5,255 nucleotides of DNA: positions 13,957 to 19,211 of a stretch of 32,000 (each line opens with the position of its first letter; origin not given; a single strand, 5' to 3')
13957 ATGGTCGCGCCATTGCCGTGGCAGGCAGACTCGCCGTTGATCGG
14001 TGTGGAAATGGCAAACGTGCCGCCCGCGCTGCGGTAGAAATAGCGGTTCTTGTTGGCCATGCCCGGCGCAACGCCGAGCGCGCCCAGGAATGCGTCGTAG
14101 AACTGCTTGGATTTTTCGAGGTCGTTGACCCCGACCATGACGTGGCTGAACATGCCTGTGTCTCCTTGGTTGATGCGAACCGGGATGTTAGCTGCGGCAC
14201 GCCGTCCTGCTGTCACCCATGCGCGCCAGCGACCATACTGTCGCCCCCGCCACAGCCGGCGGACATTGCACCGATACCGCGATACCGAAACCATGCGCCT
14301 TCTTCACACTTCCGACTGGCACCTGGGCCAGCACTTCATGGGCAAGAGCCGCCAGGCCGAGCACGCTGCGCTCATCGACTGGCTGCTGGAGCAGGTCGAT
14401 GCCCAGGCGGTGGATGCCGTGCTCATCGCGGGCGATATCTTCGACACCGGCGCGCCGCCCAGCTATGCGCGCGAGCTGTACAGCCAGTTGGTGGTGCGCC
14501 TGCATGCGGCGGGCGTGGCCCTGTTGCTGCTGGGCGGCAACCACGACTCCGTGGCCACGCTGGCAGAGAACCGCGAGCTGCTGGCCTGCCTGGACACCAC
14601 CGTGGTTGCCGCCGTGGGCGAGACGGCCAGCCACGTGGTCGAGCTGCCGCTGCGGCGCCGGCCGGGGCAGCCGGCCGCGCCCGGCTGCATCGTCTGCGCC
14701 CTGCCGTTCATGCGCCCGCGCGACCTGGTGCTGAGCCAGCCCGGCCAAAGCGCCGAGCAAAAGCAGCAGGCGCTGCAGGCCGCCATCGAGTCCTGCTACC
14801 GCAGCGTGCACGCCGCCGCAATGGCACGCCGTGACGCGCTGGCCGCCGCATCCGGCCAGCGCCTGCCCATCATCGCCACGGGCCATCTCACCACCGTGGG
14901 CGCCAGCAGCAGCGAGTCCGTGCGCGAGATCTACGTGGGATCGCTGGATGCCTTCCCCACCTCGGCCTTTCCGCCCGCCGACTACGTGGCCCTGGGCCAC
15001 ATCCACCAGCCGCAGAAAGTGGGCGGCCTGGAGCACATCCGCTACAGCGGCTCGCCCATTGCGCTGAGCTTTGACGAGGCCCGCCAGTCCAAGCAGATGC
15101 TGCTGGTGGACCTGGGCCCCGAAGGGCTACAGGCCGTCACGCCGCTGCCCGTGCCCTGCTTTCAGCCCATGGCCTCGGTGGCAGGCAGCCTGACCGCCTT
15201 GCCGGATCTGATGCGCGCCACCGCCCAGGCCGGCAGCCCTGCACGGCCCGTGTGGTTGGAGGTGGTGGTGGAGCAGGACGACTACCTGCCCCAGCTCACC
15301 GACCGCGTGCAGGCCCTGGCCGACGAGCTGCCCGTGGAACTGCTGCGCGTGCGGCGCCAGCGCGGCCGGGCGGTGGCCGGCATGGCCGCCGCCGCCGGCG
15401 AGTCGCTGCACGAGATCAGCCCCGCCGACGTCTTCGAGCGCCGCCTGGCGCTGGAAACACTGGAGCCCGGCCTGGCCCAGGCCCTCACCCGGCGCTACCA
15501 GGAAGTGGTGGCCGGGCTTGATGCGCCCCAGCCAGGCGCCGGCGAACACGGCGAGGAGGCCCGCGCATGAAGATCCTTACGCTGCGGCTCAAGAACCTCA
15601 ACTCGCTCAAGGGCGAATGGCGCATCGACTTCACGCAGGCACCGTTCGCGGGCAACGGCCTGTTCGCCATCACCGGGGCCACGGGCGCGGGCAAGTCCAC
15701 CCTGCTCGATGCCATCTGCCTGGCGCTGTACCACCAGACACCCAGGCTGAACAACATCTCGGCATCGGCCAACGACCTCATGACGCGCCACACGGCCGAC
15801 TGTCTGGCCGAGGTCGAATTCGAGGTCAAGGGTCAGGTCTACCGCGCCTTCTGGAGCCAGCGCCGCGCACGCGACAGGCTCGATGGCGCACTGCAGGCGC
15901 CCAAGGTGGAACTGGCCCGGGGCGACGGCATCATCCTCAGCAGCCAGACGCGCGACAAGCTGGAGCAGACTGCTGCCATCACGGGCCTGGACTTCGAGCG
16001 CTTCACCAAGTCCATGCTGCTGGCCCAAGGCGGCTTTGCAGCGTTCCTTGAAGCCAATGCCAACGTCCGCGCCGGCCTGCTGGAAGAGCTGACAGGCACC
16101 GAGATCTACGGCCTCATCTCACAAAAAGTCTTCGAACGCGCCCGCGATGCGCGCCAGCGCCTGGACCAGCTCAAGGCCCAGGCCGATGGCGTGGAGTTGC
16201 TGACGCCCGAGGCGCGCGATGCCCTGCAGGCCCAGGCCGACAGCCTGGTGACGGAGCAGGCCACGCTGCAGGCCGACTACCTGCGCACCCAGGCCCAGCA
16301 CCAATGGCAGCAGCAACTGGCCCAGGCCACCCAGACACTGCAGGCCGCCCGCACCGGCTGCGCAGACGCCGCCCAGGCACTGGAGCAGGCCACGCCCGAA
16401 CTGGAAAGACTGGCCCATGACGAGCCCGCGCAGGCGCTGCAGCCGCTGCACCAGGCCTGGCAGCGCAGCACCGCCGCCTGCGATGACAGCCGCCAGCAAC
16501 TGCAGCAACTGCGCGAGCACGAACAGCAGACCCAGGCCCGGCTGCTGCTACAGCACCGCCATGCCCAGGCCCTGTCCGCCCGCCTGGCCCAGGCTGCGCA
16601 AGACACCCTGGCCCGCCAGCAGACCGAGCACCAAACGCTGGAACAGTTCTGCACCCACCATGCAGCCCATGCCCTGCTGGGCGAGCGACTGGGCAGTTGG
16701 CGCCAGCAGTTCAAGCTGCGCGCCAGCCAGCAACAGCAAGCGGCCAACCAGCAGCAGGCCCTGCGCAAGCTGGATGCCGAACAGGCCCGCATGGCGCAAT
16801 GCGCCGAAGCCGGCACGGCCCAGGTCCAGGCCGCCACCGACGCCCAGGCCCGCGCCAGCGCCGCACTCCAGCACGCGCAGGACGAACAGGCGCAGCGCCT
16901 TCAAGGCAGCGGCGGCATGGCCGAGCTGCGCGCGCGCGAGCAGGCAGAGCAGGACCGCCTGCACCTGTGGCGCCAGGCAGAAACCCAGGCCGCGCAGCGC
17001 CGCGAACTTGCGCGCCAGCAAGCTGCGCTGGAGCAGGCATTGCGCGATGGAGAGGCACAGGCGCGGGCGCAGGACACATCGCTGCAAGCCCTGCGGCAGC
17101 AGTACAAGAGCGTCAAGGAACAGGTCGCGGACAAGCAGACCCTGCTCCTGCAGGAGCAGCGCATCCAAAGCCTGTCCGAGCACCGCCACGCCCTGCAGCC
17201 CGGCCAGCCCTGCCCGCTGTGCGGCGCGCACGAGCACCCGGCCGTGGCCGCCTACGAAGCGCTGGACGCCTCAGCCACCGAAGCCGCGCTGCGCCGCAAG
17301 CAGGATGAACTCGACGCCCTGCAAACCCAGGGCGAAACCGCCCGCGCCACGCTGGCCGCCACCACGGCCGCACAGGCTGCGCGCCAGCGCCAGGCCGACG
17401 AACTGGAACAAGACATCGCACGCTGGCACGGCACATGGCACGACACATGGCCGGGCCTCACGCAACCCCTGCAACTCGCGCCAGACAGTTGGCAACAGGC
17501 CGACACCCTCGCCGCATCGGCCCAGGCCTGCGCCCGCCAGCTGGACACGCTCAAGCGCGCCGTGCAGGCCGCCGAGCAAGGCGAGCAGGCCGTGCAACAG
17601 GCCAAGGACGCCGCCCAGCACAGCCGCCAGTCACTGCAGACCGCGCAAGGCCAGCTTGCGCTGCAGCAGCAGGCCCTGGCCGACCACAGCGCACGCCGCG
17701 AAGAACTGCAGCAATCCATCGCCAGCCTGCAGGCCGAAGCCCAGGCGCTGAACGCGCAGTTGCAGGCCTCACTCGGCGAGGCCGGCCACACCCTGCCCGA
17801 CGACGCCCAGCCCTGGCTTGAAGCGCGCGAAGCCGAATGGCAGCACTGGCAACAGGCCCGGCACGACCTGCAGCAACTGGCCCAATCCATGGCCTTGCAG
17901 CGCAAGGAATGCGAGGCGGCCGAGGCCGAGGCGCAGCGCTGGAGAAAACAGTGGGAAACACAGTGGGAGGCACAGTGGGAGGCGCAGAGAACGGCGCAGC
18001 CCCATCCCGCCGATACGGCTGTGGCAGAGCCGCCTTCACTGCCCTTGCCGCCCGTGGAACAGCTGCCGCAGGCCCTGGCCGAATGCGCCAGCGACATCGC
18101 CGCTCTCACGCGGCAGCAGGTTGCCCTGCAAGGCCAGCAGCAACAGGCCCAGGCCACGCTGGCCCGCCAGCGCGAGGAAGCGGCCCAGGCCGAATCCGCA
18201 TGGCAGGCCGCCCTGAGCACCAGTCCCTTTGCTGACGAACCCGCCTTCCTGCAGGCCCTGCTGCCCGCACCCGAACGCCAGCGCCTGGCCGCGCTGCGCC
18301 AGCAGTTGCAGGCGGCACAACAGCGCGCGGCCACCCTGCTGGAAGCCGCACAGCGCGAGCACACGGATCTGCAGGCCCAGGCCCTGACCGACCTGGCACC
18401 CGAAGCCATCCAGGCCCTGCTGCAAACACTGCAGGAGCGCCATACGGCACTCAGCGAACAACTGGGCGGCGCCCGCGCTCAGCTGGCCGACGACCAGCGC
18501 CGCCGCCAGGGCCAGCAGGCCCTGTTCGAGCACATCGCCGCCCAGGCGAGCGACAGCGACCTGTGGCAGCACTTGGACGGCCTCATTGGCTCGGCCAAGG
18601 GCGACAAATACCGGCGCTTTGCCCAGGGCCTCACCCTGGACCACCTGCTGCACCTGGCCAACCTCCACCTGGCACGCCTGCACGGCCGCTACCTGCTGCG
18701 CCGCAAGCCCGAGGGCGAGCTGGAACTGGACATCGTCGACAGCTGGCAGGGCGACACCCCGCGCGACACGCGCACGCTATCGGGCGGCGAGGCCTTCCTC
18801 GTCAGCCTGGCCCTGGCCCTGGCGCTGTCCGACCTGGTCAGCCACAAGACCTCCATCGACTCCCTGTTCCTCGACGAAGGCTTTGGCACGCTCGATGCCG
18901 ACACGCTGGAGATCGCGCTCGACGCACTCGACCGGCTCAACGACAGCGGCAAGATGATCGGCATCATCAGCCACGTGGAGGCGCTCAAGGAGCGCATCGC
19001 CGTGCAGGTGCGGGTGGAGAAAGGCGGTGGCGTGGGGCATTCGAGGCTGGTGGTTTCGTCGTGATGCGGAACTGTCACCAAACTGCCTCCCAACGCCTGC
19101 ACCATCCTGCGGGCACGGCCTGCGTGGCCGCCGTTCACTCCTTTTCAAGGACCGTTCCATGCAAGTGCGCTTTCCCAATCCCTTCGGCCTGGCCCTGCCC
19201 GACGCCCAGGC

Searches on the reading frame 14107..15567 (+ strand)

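Call 22: search_protein_families(library=pfam, proteins=[window:14107-15567:+])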
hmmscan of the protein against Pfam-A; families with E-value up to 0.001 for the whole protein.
window:14107-15567:+ (487 aa): 3 families
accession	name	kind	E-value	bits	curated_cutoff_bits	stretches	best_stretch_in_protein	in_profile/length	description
PF12320.13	SbcD_C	-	1.5e-16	61.1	24.4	1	351-450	1-93/94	Type 5 capsule protein repressor C-terminal domain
PF00149.33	Metallophos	-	3.1e-13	51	21.5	1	63-302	1-191/191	Calcineurin-like phosphoesterase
PF12850.12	Metallophos_2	-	2.9e-06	27.8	27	1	63-166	1-84/154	Calcineurin-like phosphoesterase superfamily domain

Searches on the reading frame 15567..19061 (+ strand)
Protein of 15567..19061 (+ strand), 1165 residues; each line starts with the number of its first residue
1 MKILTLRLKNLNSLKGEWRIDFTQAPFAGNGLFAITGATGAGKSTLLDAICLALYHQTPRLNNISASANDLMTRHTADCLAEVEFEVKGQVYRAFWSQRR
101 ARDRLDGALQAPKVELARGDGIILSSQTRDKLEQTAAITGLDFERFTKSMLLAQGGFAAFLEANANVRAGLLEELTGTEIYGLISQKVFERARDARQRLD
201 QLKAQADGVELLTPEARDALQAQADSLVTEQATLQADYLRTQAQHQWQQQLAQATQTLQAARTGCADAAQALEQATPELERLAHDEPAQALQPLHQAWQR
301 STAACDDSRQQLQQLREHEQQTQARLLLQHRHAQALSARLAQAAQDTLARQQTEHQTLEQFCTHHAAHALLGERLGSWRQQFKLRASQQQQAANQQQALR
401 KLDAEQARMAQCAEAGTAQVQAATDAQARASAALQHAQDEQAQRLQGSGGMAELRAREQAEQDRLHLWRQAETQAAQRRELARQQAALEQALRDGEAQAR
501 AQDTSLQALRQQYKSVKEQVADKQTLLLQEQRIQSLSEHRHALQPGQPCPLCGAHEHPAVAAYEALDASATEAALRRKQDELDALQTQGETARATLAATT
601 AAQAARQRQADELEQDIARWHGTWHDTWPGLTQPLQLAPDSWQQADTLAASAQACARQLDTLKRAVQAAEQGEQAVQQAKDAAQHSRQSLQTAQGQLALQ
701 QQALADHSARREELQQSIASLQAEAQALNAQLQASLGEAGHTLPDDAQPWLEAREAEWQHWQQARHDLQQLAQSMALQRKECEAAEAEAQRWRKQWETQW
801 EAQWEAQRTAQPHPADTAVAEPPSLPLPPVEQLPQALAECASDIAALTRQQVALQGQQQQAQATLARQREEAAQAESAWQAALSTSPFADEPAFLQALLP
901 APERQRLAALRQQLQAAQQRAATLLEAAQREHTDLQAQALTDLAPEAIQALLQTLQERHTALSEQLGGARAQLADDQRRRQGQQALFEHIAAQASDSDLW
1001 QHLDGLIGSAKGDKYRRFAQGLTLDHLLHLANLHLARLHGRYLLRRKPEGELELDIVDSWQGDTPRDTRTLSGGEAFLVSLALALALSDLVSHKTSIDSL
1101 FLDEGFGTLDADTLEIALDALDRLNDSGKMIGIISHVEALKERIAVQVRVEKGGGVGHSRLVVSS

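Call 22: search_protein_families(library=pfam, proteins=[window:15567-19061:+])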
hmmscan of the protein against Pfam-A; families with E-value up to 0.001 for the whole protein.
window:15567-19061:+ (1165 aa): 4 families
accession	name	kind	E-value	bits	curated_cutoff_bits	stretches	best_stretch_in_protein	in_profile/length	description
PF13476.12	AAA_23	-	1.5e-21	78.4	27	1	6-210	2-174/201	AAA domain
PF13558.12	SbcC_Walker_B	-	1e-11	45.4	27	1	1058-1122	20-89/90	SbcC/RAD50-like, Walker B motif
PF02463.25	SMC_N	-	8.7e-09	35.6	40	0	710-1151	57-212/220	RecF/RecN/SMC N terminal domain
PF13555.12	AAA_29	-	2.2e-08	34.2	27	1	22-66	14-59/61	P-loop containing region of AAA domain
